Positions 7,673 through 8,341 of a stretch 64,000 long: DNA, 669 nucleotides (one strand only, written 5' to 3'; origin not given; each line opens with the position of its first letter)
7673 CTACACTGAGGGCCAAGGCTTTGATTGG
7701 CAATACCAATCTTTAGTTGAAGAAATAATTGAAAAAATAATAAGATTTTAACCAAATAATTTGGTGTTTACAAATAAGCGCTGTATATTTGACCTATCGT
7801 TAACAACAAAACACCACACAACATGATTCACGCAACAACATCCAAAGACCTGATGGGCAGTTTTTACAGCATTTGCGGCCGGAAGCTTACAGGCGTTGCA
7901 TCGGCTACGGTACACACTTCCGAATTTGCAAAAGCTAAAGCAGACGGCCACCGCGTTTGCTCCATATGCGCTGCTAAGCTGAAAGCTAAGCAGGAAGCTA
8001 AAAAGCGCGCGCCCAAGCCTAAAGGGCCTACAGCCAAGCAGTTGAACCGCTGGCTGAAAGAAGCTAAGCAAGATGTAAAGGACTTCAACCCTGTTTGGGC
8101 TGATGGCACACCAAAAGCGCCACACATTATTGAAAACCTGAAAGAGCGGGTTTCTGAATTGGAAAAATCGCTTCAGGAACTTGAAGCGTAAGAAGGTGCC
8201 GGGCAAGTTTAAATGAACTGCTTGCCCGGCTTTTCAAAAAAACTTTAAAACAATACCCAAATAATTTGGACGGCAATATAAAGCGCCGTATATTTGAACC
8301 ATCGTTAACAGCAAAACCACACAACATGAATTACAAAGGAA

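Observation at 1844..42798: A ~70-100 nt promoter-plus-leader module repeated at least 18 times (plus decayed copies)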

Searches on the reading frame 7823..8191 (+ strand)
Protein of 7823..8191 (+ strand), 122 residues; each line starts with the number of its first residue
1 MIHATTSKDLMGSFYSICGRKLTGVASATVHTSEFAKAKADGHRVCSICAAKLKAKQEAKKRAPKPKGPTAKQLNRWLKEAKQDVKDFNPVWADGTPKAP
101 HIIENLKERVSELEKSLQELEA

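Call 33: search_protein_families(library=pfam, max_evalue=0.01, proteins=[window:7823-8191:+])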
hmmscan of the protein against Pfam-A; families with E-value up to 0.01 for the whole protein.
window:7823-8191:+ (122 aa): 0 families
